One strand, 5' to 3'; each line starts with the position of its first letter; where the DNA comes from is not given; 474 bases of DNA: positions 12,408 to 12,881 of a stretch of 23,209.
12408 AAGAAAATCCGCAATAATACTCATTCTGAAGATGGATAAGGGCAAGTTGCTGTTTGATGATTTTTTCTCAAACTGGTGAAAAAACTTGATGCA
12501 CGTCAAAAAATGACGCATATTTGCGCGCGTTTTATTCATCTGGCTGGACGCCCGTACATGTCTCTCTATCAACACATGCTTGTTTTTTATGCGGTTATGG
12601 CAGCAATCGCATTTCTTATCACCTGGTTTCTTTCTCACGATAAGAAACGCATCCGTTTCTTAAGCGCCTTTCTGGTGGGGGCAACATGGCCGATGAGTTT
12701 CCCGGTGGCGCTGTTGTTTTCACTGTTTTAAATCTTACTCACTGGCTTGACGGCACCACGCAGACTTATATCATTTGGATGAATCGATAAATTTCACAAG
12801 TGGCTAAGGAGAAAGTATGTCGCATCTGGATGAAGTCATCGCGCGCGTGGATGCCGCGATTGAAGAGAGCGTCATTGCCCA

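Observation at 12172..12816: Two tiny membrane proteins (yncL 31 aa, ortT 57 aa) on opposite strands in a 650-bp gap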

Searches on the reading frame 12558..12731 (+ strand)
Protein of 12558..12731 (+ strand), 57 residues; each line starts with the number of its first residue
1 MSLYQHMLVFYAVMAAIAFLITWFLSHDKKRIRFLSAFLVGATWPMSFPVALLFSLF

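Call 14: search_protein_families(proteins=[window:12558-12731:+], library=ncbifam, max_evalue=0.01)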
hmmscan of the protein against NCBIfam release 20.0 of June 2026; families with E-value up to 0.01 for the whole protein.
window:12558-12731:+ (57 aa): 0 families

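Call 17: profile_search(protein=window:12558-12728:+)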
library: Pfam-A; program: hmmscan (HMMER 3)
A. the first sequence (57 residues): domains with independent E <= 10: 2; with E <= 0.001: 1
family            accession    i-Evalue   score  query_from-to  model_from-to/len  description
Toxin_GhoT_OrtT   PF10753.14    9.2e-28    96.7       4-57          1-55/55  Toxin GhoT_OrtT
E1-E2_ATPase      PF00122.25        0.6    10.0       3-53        118-168/181  E1-E2 ATPase

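Call 21: find_homologous_proteins(query=window:12558-12728:+, max_evalue=0.001)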
Query window:12558-12728:+ (57 aa): 313 proteins with E <= 0.001 among 315 candidates; the best 120 are listed.
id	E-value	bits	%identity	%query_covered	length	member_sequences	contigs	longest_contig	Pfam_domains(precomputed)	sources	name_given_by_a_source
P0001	3.7e-28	113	100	100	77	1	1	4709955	PF10753.16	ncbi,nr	ncbi:inner membrane protein [Escherichia coli]|nr:inner membrane protein [Escherichia coli]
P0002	3.7e-28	113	100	100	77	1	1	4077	PF10753.16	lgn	-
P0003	5.0e-28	113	100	100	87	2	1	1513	PF10753.16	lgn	-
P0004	5.1e-28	113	100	100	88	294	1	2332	PF10753.16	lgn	-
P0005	5.2e-28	113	100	100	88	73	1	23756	PF10753.16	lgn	-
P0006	5.3e-28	113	100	100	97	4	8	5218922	PF10753.16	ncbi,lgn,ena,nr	ncbi:hypothetical protein BvCmsHHNP033_02767 [Escherichia coli]|nr:hypothetical protein BvCmsHHNP033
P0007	5.3e-28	113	100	100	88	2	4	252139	PF10753.16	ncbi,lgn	-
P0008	6.2e-28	112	100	100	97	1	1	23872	PF10753.16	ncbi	-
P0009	6.3e-28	112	100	100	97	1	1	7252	PF10753.16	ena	-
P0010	7.3e-28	112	98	100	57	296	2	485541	PF10753.16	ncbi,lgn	ncbi:orphan toxin OrtT [Escherichia coli]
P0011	9.3e-28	112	100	98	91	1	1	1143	PF10753.16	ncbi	-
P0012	1.0e-27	112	98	100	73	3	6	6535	PF10753.16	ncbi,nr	ncbi:GhoT/OrtT family toxin [Shigella flexneri]|nr:GhoT/OrtT family toxin [Shigella flexneri] EFY042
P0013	1.2e-27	112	98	100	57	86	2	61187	PF10753.16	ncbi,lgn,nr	ncbi:TPA: orphan toxin OrtT [Escherichia coli]|nr:orphan toxin OrtT [Escherichia coli]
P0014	1.3e-27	111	98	100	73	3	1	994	PF10753.16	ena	-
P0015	1.6e-27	111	98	100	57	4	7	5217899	PF10753.16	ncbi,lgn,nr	ncbi:orphan toxin OrtT [Escherichia coli]|nr:orphan toxin OrtT [Escherichia coli] QMK62356.1 orphan 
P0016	2.0e-27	111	98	100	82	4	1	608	PF10753.16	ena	-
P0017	2.3e-27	111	96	100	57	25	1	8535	PF10753.16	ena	-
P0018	2.4e-27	111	98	100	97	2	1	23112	PF10753.16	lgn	-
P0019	3.0e-27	110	98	100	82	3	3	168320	PF10753.16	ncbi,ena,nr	ncbi:hypothetical protein EC2726950_1544 [Escherichia coli 2726950]|nr:hypothetical protein ECBCE019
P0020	3.6e-27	110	98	100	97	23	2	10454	PF10753.16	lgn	-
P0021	3.6e-27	110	98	100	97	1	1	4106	PF10753.16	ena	-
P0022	4.3e-27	110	98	100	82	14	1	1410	PF10753.16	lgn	-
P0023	4.5e-27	110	98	100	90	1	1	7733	PF10753.16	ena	-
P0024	4.6e-27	110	96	100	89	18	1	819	PF10753.16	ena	-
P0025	4.7e-27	110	96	100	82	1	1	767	PF10753.16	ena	-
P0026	6.4e-27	109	98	100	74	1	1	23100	PF10753.16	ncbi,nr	ncbi:hypothetical protein BSR05_22460 [Escherichia coli]|nr:hypothetical protein BSR05_22460 [Escher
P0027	6.6e-27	109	100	95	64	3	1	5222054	PF10753.16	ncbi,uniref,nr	ncbi:inner membrane protein [Escherichia coli]|uniref:Inner membrane protein n=1 Tax=Escherichia col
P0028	1.0e-26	109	96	98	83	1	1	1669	PF10753.16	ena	-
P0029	2.2e-26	108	98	100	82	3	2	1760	PF10753.16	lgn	-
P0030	3.7e-26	107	95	100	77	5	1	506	PF10753.16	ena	-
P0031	4.0e-26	107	93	100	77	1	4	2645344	PF10753.16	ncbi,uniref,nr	ncbi:hypothetical protein C3432_23575 [Citrobacter amalonaticus]|uniref:GhoT/OrtT family toxin n=2 T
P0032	4.0e-26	107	95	100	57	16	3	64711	PF10753.16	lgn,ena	-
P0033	6.2e-26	106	91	100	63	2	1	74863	PF10753.16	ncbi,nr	ncbi:GhoT/OrtT family toxin [Escherichia coli]|nr:GhoT/OrtT family toxin [Escherichia coli]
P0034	7.0e-26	106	93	100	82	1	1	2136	PF10753.16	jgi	-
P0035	7.1e-26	106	98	100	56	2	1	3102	PF10753.16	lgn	-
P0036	7.6e-26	106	100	89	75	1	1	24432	PF10753.16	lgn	-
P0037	1.1e-25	105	98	100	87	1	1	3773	PF10753.16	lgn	-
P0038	1.5e-25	105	96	100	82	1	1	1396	PF10753.16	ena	-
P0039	1.8e-25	105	98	100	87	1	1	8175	PF10753.16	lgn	-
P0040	2.0e-25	105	93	100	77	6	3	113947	PF10753.16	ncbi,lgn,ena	-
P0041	2.5e-25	104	91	100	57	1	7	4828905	PF10753.16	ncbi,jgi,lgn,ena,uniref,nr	ncbi:GhoT/OrtT family toxin [Intestinirhabdus alba]|jgi:hypothetical protein|uniref:GhoT/OrtT family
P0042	3.0e-25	104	93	100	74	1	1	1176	PF10753.16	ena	-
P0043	3.6e-25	104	89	100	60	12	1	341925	PF10753.16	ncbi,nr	ncbi:GhoT/OrtT family toxin [Salmonella enterica subsp. salamae]|nr:GhoT/OrtT family toxin [Salmonel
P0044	3.9e-25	104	91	100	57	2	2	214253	PF10753.16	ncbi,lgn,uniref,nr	ncbi:GhoT/OrtT family toxin [Citrobacter sp. Res13-Sevr-PEB04-36]|uniref:GhoT/OrtT family toxin n=1 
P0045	4.9e-25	103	91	100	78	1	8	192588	PF10753.16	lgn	-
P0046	5.0e-25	103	91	100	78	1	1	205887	PF10753.16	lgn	-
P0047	5.1e-25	103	91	98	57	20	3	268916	PF10753.16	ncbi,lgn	ncbi:GhoT/OrtT family toxin [Salmonella enterica]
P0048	5.3e-25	103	91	100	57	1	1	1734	PF10753.16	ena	-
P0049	5.7e-25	103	100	88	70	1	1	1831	PF10753.16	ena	-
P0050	6.7e-25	103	91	96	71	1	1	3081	PF10753.16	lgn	-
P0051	1.0e-24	102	93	100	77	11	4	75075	PF10753.16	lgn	-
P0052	2.0e-24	101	89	98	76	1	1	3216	PF10753.16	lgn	-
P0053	2.1e-24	101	94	93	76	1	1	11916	PF10753.16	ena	-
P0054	2.3e-24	101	89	100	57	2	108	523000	PF10753.16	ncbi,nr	ncbi:GhoT/OrtT family toxin [Salmonella enterica]|nr:GhoT/OrtT family toxin [Salmonella enterica] ED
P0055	2.6e-24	101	89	100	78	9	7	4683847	PF10753.16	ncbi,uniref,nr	ncbi:inner membrane protein [Salmonella enterica]|uniref:GhoT/OrtT family toxin n=2 Tax=Salmonella e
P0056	2.7e-24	101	89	100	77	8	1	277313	PF10753.16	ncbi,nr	ncbi:GhoT/OrtT family toxin [Salmonella enterica subsp. salamae]|nr:GhoT/OrtT family toxin [Salmonel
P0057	3.2e-24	101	89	100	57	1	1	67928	PF10753.16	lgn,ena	-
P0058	4.1e-24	101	88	100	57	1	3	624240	PF10753.16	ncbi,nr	ncbi:GhoT/OrtT family toxin [Salmonella enterica]|nr:GhoT/OrtT family toxin [Salmonella enterica] EJ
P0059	4.3e-24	100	91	100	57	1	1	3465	PF10753.16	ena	-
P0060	4.8e-24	100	89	100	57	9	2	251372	PF10753.16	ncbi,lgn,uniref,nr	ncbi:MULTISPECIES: GhoT/OrtT family toxin [unclassified Escherichia]|uniref:GhoT/OrtT family toxin n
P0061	5.3e-24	100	88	100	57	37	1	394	PF10753.16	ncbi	ncbi:GhoT/OrtT family toxin [Escherichia coli]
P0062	8.2e-24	100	88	100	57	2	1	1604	PF10753.16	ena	-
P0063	8.7e-24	100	89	100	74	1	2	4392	PF10753.16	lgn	-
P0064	9.5e-24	99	89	100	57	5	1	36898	PF10753.16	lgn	-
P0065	1.0e-23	99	93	100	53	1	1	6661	PF10753.16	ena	-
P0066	1.0e-23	99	88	100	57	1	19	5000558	PF10753.16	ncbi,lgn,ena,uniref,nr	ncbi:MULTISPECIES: GhoT/OrtT family toxin [Escherichia]|uniref:GhoT/OrtT family toxin n=1 Tax=Escher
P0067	1.2e-23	99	100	84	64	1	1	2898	PF10753.16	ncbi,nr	ncbi:MAG: GhoT/OrtT family toxin [Escherichia coli]|nr:GhoT/OrtT family toxin [Escherichia coli]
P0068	1.8e-23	99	88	100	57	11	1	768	PF10753.16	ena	-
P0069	1.8e-23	98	84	100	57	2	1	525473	PF10753.16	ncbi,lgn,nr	ncbi:GhoT/OrtT family toxin [Salmonella enterica subsp. enterica serovar London]|nr:GhoT/OrtT family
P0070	2.0e-23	98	88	100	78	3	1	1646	PF10753.16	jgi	-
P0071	2.5e-23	98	88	100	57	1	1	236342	PF10753.16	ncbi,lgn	-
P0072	3.0e-23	98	82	100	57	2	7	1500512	PF10753.16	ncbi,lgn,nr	ncbi:GhoT/OrtT family toxin [Salmonella enterica subsp. enterica serovar Wagenia]|nr:GhoT/OrtT famil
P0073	3.2e-23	98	84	100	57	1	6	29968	PF10753.16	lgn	-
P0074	3.8e-23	97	84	100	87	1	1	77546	PF10753.16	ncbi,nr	ncbi:GhoT/OrtT family toxin [Salmonella enterica subsp. enterica serovar Napoli]|nr:GhoT/OrtT family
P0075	3.9e-23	97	82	100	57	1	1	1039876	PF10753.16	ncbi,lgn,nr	ncbi:GhoT/OrtT family toxin [Salmonella enterica]|nr:GhoT/OrtT family toxin [Salmonella enterica]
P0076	4.6e-23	97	84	100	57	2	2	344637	PF10753.16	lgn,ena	-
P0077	4.8e-23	97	82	100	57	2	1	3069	PF10753.16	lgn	-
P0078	5.2e-23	97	84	100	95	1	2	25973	PF10753.16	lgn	-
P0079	5.3e-23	97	82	100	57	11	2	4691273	PF10753.16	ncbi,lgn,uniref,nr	ncbi:GhoT/OrtT family toxin [Salmonella enterica subsp. enterica serovar Napoli]|uniref:GhoT/OrtT fa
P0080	6.5e-23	97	92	89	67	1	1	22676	PF10753.16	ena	-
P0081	6.7e-23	97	82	100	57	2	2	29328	PF10753.16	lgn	-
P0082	6.9e-23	97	82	100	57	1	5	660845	PF10753.16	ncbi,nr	ncbi:TPA: GhoT/OrtT family toxin [Salmonella enterica subsp. enterica serovar Potsdam]|nr:GhoT/OrtT 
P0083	7.0e-23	97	82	100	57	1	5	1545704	PF10753.16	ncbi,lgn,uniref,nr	ncbi:GhoT/OrtT family toxin [Salmonella enterica]|uniref:GhoT/OrtT family toxin n=1 Tax=Salmonella s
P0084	7.1e-23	97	84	100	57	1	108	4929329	PF10753.16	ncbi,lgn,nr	ncbi:GhoT/OrtT family toxin [Salmonella enterica]|nr:GhoT/OrtT family toxin [Salmonella enterica] EC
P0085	7.5e-23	97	86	100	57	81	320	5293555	PF10753.16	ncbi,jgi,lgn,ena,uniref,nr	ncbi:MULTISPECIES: GhoT/OrtT family toxin [Citrobacter]|uniref:Protein of uncharacterized function (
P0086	7.5e-23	97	82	100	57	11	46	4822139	PF10753.16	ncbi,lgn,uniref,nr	ncbi:GhoT/OrtT family toxin [Salmonella enterica subsp. enterica]|uniref:DUF2566 domain-containing p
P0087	7.8e-23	97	84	100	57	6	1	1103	PF10753.16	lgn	-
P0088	7.8e-23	97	82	100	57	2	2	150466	PF10753.16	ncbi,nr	ncbi:GhoT/OrtT family toxin [Salmonella enterica]|nr:GhoT/OrtT family toxin [Salmonella enterica]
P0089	8.2e-23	96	89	100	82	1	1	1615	PF10753.16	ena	-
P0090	8.9e-23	96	88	100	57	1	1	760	PF10753.16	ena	-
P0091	1.2e-22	96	98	88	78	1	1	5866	PF10753.16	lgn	-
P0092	1.4e-22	96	86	100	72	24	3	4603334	PF10753.16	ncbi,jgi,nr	ncbi:hypothetical protein D3C76_1105860 [compost metagenome]|jgi:hypothetical protein|nr:hypothetica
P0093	1.5e-22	96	82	100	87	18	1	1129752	PF10753.16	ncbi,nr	ncbi:GhoT/OrtT family toxin [Salmonella enterica subsp. enterica serovar Newport]|nr:GhoT/OrtT famil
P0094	1.6e-22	96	86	100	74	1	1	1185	PF10753.16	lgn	-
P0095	1.6e-22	96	84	100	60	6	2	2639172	PF10753.16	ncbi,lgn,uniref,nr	ncbi:Protein of unknown function [Kosakonia oryzendophytica]|uniref:GhoT/OrtT family toxin n=2 Tax=E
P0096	1.8e-22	95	94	86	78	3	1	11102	PF10753.16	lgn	-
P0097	1.8e-22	95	89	100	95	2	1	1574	PF10753.16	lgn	-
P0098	1.8e-22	95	86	100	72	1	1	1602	PF10753.16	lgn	-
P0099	1.9e-22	95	84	100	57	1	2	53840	PF10753.16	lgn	-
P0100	1.9e-22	95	81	100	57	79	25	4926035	PF10753.16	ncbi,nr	ncbi:TPA: GhoT/OrtT family toxin [Salmonella enterica subsp. enterica serovar Typhimurium]|nr:GhoT/O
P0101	2.0e-22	95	82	100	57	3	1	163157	PF10753.16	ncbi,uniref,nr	ncbi:GhoT/OrtT family toxin [Citrobacter sp. NCU1]|uniref:GhoT/OrtT family toxin n=1 Tax=Citrobacter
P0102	2.7e-22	95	82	100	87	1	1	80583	PF10753.16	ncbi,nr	ncbi:GhoT/OrtT family toxin [Salmonella enterica]|nr:GhoT/OrtT family toxin [Salmonella enterica]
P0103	3.0e-22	95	82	100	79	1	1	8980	PF10753.16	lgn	-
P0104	3.2e-22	95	82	100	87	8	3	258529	PF10753.16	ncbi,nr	ncbi:hypothetical protein DOA88_05495 [Salmonella enterica subsp. enterica serovar Woodhull]|nr:hypo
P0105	3.4e-22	95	82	100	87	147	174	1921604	PF10753.16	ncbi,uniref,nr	ncbi:GhoT/OrtT family toxin [Salmonella enterica]|uniref:GhoT/OrtT family toxin n=1 Tax=Salmonella e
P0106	4.5e-22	94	81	100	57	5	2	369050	PF10753.16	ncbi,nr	ncbi:GhoT/OrtT family toxin [Salmonella enterica subsp. enterica]|nr:GhoT/OrtT family toxin [Salmone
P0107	4.8e-22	94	84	100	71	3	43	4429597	PF10753.16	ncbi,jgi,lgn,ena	jgi:4-hydroxybenzoate polyprenyltransferase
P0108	4.9e-22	94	82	100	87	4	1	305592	PF10753.16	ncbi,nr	ncbi:GhoT/OrtT family toxin [Salmonella enterica subsp. enterica]|nr:GhoT/OrtT family toxin [Salmone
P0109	5.9e-22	94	82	100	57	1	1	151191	PF10753.16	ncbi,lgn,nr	ncbi:GhoT/OrtT family toxin [Salmonella enterica]|nr:GhoT/OrtT family toxin [Salmonella enterica]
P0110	5.9e-22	94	81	100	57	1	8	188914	PF10753.16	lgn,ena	-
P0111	5.9e-22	94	81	100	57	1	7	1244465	PF10753.16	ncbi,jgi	ncbi:MAG TPA: GhoT/OrtT family toxin [Buttiauxella sp.]|jgi:4-hydroxybenzoate polyprenyltransferase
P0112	6.3e-22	94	82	100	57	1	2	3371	PF10753.16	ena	-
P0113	6.5e-22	94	81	100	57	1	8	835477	PF10753.16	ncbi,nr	ncbi:GhoT/OrtT family toxin [Salmonella enterica subsp. enterica serovar Kentucky]|nr:GhoT/OrtT fami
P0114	6.6e-22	94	84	100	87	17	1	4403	PF10753.16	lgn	-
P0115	6.6e-22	94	81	100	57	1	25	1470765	PF10753.16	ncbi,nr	ncbi:GhoT/OrtT family toxin [Salmonella enterica]|nr:GhoT/OrtT family toxin [Salmonella enterica] ED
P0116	6.7e-22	94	82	100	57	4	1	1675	PF10753.16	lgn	-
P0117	6.8e-22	94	81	100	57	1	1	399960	PF10753.16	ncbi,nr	ncbi:GhoT/OrtT family toxin [Salmonella enterica subsp. enterica serovar Infantis]|nr:GhoT/OrtT fami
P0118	7.1e-22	94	84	100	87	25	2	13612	PF10753.16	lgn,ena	-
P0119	7.1e-22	94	82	100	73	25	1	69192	PF10753.16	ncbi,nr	ncbi:GhoT/OrtT family toxin [Escherichia albertii]|nr:GhoT/OrtT family toxin [Escherichia albertii]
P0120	7.2e-22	94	84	100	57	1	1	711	PF10753.16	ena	-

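Call 24: find_related_loci(query=A1, collection=genome_contigs, flank=3000)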
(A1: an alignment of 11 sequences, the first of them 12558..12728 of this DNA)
Query A1 (57 aa) in genome_contigs; peptide patterns used: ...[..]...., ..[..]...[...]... (x = any residue, [..] = any of these).
195 stretches matched a pattern; 154 encode a relative of the query (tblastn E <= 1e-3); the best 80 are kept; 80 distinct loci.
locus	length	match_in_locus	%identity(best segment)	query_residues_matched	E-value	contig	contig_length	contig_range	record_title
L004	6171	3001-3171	96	1-57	7e-33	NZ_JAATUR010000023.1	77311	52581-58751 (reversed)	Escherichia coli strain SCPM-O-B-8794 23length=77311, whole genome shotgun sequence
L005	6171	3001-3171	95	1-57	8e-32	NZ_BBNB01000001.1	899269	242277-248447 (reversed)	Citrobacter sedlakii NBRC 105722, whole genome shotgun sequence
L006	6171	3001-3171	96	1-57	8e-32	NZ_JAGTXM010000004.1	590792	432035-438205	Citrobacter amalonaticus strain ku-bf3 scaffold_3, whole genome shotgun sequence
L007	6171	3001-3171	93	1-57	2e-31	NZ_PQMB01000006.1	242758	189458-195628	Citrobacter amalonaticus strain S646 scaffold6.1, whole genome shotgun sequence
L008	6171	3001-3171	95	1-57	3e-31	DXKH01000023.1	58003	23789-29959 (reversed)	MAG TPA_asm: Citrobacter sp. isolate HRGM_Genome_0066 HRGM_Genome_0066_23, whole genome shotgun sequence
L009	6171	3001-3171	91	1-57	1e-30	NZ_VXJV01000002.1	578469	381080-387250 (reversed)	Salmonella enterica subsp. diarizonae strain CCUG 30040T contig_0000002, whole genome shotgun sequence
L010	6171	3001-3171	91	1-57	4e-30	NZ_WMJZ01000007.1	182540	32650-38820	Intestinirhabdus alba strain BIT-B35 Scaffold7, whole genome shotgun sequence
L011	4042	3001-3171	93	1-57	3e-30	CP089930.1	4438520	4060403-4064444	Escherichia coli strain E69 chromosome, complete genome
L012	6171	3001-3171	89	1-57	6e-30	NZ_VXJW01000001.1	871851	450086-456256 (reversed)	Salmonella enterica subsp. arizonae strain CCUG 6322T contig_0000001, whole genome shotgun sequence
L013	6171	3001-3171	91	1-57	7e-30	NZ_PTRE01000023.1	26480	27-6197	Escherichia sp. MOD1-EC7003 MOD1-EC7003_23_length_26480_cov_113, whole genome shotgun sequence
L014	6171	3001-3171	89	1-57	3e-29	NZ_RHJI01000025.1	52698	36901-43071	Escherichia sp. E1V33 1V33_25_consensus, whole genome shotgun sequence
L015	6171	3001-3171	88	1-57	8e-29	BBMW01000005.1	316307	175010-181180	Citrobacter werkmanii NBRC 105721 DNA, contig: CIWKM05, whole genome shotgun sequence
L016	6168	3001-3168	88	1-56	8e-29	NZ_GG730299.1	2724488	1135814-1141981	Citrobacter youngae ATCC 29220 Scfld0, whole genome shotgun sequence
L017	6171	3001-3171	88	1-57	8e-29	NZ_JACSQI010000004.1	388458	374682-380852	Escherichia whittamii strain Sa2BVA5 NODE_4_length_388458_cov_7.964772, whole genome shotgun sequence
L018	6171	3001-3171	84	1-57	2e-28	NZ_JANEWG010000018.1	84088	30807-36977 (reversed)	Citrobacter sp. Awk 4 510132-22-18, whole genome shotgun sequence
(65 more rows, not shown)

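Call 55: search_dna_similar(query=window:12558-12728:+, collection=plasmids, mode=protein, max_rows=15, rows=spread)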
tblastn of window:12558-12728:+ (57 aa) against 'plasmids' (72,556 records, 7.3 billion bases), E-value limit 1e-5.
Records with a match: 95; places in all: 98; records where one place covers at least 80% of the query: 95.
Best place of each record, by identity: >=99% 5; 95-99% 1; 80-90% 5; 60-80% 78; <60% 6.
By first word of the organism name: Pantoea 78; Escherichia 12; Klebsiella 2; Proteus 2; Salmonella 1.
By predicted mobility (MOB-suite, as given by PLSDB): non-mobilizable 93; mobilizable 2.
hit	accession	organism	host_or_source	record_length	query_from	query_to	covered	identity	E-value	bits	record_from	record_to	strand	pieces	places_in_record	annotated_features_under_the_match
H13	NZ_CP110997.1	Escherichia coli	Homo sapiens,urine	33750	1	57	100%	100.0%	3e-29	113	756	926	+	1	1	ortT: orphan toxin OrtT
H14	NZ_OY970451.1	Pantoea sp. Nvir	-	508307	1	57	100%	80.7%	2e-21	91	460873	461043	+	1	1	GhoT/OrtT family toxin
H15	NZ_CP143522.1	Pantoea agglomerans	-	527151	1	57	100%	71.9%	5e-19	85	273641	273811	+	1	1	GhoT/OrtT family toxin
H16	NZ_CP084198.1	Pantoea agglomerans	Allium cepa,mixed culture,whole plant ...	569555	1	57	100%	71.9%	5e-19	85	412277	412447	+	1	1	GhoT/OrtT family toxin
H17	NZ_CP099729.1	Pantoea agglomerans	cell culture,Rotten Potato Tubers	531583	1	57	100%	71.9%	5e-19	85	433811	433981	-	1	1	GhoT/OrtT family toxin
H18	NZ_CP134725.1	Pantoea agglomerans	Allium cepa,cell culture,bulb ...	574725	1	57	100%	71.9%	5e-19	85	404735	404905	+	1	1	GhoT/OrtT family toxin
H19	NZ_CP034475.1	Pantoea agglomerans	food,leaf from rome apple cultivar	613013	1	57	100%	71.9%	5e-19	85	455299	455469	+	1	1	GhoT/OrtT family toxin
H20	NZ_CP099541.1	Pantoea stewartii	Oryza sativa,cell culture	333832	1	57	100%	71.9%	5e-19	84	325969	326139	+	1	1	GhoT/OrtT family toxin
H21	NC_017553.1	Pantoea ananatis PA13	-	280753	1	57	100%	70.2%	2e-19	86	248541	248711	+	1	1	GhoT/OrtT family toxin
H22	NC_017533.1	Pantoea ananatis AJ13355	-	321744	1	57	100%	70.2%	2e-19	86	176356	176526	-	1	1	GhoT/OrtT family toxin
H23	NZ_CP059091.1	Pantoea agglomerans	Allium cepa,diseased onion bulb,bulb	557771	1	57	100%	70.2%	8e-19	84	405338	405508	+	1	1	GhoT/OrtT family toxin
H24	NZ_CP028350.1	Pantoea vagans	Homo sapiens,blood sample,blood,blood ...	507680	1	57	100%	70.2%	9e-19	84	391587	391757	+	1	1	GhoT/OrtT family toxin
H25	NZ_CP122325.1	Pantoea agglomerans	Beta vulgaris,whole organism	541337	1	57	100%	70.2%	4e-18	82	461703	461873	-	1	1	GhoT/OrtT family toxin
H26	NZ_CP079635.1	Klebsiella pneumoniae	Homo sapiens,Pus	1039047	1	57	100%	61.4%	3e-16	77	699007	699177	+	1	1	none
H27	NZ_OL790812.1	Proteus mirabilis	-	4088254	1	57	100%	44.8%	6e-8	53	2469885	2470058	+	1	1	none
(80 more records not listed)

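Call 56: search_solved_structures(query=A1, max_evalue=1)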
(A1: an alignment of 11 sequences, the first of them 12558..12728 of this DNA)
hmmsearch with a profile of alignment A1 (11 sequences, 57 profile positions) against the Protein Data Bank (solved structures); distinct sequences matched with E-value up to 1: 1.
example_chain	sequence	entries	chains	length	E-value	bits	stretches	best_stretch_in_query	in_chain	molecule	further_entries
9uzo_D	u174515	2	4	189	0.28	14.4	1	7-29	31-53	Protein OPG107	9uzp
